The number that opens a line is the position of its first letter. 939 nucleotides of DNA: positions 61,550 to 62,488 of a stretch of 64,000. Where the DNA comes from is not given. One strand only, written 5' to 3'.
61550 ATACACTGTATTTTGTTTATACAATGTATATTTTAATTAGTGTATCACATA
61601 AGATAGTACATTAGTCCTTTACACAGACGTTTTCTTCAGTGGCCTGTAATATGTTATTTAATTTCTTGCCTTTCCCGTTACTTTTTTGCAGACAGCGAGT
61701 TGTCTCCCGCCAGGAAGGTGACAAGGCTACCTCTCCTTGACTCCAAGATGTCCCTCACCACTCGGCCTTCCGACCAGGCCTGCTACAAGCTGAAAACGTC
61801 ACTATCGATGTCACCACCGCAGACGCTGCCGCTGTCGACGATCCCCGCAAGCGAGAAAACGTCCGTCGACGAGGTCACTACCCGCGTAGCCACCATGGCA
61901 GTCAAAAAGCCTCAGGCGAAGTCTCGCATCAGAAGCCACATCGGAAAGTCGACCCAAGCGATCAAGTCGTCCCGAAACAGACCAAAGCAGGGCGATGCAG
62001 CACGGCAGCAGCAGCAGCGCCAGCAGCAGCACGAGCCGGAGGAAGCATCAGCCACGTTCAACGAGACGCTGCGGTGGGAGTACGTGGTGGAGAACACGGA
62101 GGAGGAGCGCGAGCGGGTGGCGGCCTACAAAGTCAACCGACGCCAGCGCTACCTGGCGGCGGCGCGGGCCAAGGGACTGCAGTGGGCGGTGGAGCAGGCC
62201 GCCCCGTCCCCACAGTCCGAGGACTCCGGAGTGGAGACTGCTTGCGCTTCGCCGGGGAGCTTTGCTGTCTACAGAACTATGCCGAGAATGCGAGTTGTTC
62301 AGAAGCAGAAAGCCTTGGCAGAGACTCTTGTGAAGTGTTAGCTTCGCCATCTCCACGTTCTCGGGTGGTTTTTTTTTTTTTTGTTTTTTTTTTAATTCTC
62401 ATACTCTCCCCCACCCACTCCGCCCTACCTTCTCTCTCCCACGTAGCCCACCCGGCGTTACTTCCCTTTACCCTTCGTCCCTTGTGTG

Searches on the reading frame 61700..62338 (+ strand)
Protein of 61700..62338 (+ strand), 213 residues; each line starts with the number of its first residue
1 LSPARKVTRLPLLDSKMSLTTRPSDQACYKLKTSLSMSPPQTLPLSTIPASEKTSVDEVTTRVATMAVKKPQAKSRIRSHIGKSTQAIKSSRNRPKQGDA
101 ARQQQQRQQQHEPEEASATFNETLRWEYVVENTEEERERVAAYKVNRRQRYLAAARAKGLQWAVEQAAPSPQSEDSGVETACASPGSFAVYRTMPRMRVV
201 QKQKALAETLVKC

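Call 35: search_protein_families(library=pfam, proteins=[window:61700-62338:+], max_evalue=0.1)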
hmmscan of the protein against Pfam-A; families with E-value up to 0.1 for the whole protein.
seq(213 aa): 1 family
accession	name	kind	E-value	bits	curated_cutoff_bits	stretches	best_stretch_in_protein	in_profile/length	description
PF03813.20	Nrap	-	0.092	13.3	31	0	67-133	72-139/149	Nrap protein domain 1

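Call 52: find_homologous_proteins(query=window:61700-62338:+, max_evalue=0.001)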
Query seq(213 aa) (213 aa): 2 proteins with E <= 0.001 among 295 candidates.
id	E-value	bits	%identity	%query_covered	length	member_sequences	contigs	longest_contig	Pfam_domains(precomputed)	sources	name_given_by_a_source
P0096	4.2e-128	442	100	100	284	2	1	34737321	PF27950.1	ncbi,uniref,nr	ncbi:hypothetical protein C0Q70_08312 [Pomacea canaliculata]|uniref:Uncharacterized protein n=2 Tax=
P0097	1.2e-100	353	96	83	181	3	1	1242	PF27950.1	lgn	-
